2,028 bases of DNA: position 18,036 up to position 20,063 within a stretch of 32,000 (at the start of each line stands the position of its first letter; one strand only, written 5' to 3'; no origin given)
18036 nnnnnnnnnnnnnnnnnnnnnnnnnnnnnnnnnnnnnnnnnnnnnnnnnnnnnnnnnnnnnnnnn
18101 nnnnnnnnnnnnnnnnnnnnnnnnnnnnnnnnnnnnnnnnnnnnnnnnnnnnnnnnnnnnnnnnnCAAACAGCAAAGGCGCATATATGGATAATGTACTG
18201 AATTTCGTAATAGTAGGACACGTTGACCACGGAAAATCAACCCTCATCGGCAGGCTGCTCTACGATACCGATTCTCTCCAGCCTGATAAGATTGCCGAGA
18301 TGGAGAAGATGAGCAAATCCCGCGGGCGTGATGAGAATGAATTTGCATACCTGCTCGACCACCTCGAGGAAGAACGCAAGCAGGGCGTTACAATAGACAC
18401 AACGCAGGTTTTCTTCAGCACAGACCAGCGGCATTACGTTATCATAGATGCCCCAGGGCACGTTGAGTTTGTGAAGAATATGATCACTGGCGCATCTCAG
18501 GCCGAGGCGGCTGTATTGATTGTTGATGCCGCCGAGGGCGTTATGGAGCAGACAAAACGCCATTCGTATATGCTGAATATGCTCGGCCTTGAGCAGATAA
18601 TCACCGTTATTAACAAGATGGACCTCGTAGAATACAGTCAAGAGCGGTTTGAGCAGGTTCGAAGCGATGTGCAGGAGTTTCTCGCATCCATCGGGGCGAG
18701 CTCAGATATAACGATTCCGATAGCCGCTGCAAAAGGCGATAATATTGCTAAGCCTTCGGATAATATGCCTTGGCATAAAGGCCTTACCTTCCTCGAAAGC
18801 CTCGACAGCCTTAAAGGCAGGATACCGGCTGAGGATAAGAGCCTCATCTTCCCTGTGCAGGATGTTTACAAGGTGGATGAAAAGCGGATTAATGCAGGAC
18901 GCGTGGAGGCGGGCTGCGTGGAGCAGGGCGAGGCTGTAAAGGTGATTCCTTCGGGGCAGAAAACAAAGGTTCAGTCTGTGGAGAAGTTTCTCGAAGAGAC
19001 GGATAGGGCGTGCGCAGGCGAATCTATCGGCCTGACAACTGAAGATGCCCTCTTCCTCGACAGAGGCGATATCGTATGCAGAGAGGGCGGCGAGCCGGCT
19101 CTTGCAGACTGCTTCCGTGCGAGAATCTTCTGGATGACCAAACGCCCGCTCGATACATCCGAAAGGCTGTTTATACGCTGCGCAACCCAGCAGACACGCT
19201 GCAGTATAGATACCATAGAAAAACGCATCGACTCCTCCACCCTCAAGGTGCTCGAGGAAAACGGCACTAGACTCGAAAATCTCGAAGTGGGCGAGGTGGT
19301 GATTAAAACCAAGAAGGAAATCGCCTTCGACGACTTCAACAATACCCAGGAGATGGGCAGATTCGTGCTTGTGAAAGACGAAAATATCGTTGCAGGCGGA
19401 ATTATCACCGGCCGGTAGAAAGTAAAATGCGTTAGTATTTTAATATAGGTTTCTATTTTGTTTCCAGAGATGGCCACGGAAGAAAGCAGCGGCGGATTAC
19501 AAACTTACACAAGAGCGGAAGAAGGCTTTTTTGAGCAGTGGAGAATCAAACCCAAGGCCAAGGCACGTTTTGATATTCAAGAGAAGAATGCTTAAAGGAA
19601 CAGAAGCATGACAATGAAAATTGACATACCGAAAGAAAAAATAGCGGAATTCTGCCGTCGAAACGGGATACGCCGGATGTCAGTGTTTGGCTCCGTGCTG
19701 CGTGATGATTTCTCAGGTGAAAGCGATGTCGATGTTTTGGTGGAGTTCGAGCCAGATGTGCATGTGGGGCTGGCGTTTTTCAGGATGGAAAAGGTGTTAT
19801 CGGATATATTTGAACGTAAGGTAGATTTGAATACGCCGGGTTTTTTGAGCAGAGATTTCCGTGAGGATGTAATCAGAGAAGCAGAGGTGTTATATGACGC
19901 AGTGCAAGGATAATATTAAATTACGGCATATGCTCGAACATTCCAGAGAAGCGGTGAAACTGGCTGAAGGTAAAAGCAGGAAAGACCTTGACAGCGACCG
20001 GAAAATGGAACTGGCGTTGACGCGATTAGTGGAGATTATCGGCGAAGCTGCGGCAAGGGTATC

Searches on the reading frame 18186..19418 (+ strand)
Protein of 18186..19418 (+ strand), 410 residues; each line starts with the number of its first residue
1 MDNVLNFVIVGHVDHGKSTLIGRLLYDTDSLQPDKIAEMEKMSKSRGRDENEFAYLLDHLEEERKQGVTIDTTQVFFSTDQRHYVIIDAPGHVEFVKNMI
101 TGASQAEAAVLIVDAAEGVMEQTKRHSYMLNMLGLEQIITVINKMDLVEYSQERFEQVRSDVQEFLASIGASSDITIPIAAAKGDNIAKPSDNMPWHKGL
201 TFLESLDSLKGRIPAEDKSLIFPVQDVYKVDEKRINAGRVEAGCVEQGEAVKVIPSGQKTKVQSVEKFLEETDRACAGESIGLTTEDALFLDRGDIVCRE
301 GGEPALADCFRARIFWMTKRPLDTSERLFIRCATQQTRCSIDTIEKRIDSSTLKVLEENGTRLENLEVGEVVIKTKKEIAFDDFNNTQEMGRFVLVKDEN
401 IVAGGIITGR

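Call 3: search_protein_families(library=pfam, proteins=[window:18186-19418:+], max_evalue=0.01)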
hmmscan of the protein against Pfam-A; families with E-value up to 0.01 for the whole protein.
window:18186-19418:+ (410 aa): 8 families
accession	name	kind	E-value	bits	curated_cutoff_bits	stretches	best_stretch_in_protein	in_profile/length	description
PF00009.33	GTP_EFTU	-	2.4e-52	177.7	26.5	1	3-201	2-177/188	Elongation factor Tu GTP binding domain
PF22594.2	GTP-eEF1A_C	-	2.9e-22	79.4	27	1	310-408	2-101/101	GTP-eEF1A C-terminal domain-like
PF01926.29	MMR_HSR1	-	2.7e-08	34.3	21.9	1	63-144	27-113/113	50S ribosome-binding GTPase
PF03144.31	GTP_EFTU_D2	-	3.6e-08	34.2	30.3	1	237-287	5-60/73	Elongation factor Tu domain 2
PF02492.25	cobW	-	0.00025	21.1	20.7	1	95-164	104-171/180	CobW/HypB/UreG, nucleotide-binding domain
PF09439.16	SRPRB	-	0.001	18.9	25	0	6-118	5-85/178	Signal recognition particle receptor beta subunit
PF00350.29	Dynamin_N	-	0.0072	16.8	27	0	9-25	3-19/168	Dynamin family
PF10662.15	PduV-EutP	-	0.0091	16.2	21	0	85-184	39-131/143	Ethanolamine utilisation - propanediol utilisation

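Call 5: search_protein_families(library=ncbifam, proteins=[window:18186-19418:+], max_evalue=0.01)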
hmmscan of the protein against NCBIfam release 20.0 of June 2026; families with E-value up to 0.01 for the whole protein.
window:18186-19418:+ (410 aa): 44 families (the best 25 are shown)
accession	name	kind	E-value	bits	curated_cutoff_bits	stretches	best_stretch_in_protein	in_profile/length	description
NF004035.0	PRK05506.1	subfamily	9.1e-120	400.8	715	1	3-408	23-431/632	bifunctional sulfate adenylyltransferase subunit 1/adenylylsulfate kinase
TIGR02034.1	CysN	subfamily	5.1e-112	374.9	336.1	1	5-406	1-405/406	sulfate adenylyltransferase, large subunit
NF008969.0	PRK12317.1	subfamily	3.3e-109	365.3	502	1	3-407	6-418/426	elongation factor 1-alpha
NF003478.0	PRK05124.1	equivalog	5.9e-109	364.8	590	1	3-408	26-434/475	sulfate adenylyltransferase subunit CysN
TIGR00483.1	EF-1_alpha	equivalog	2.6e-97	326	540.1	1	3-407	6-419/427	translation elongation factor EF-1 subunit alpha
NF000766.0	PRK00049.1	subfamily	8.8e-51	172.9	449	1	5-319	13-316/396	elongation factor Tu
NF009372.0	PRK12735.1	subfamily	1.2e-47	162.6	479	1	5-302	13-300/396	elongation factor Tu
NF009373.0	PRK12736.1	subfamily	1.3e-47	162.5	452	1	5-320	13-315/394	elongation factor Tu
TIGR00485.1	EF-Tu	equivalog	1.3e-45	155.8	522.4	1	5-319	13-314/394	elongation factor Tu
TIGR00475.1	selB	equivalog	3.8e-41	141.5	242.25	1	58-350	26-305/581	selenocysteine-specific translation elongation factor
TIGR01393.1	lepA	equivalog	2.6e-27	95.5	533.9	1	3-272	2-243/595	translation elongation factor 4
TIGR01394.1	TypA_BipA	equivalog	8.4e-25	87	757.3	1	6-270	3-252/594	translational GTPase TypA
NF003077.0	PRK04000.1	equivalog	1.9e-24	86.6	315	1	5-187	10-189/412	translation initiation factor IF-2 subunit gamma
TIGR03680.1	eif2g_arch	equivalog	4e-23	82.3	514.5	1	5-187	6-185/407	translation initiation factor IF-2 subunit gamma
NF009381.0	PRK12740.1-5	subfamily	2.3e-19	69.3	583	1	3-168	8-156/692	elongation factor G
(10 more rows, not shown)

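Call 51: search_protein_families(library=pfam, proteins=[L090:5134-5814:+, L090:5814-7070:+], max_evalue=0.01)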
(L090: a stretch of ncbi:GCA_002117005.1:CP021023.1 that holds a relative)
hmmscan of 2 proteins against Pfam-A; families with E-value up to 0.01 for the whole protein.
L090:5134-5814:+ (226 aa): 1 family
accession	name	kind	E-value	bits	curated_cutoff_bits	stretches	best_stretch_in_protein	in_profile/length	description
PF15515.12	MvaI_BcnI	-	3.3e-36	125.8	25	1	8-220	2-227/227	MvaI/BcnI restriction endonuclease family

L090:5814-7070:+ (418 aa): 4 families
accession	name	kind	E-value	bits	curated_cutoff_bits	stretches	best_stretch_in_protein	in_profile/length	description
PF01555.25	N6_N4_Mtase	-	4.2e-10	40.4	26.7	1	23-80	155-213/221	DNA methylase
PF01170.24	UPF0020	-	7.3e-09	36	22.3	1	29-74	8-54/197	RMKL-like, methyltransferase domain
PF07669.17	Eco57I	-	0.00077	20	25.3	0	94-260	24-90/171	Eco57I restriction-modification methylase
PF02384.22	N6_Mtase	-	0.0096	15.7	20.4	0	218-257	98-138/311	N-6 DNA Methylase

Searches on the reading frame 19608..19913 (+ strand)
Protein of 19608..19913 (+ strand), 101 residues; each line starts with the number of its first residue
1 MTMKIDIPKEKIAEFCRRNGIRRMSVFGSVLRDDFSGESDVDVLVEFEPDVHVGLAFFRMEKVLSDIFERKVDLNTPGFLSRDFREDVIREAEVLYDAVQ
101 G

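Call 3: search_protein_families(library=pfam, proteins=[window:19608-19913:+], max_evalue=0.01)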
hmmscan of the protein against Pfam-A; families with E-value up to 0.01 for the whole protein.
window:19608-19913:+ (101 aa): 2 families
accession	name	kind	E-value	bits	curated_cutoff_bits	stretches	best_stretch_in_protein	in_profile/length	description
PF01909.29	NTP_transf_2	-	2e-12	47.8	21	1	11-91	3-88/93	Nucleotidyltransferase domain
PF18765.7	Polbeta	-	6.2e-11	42.8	26.9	1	10-97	1-89/93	Polymerase beta, Nucleotidyltransferase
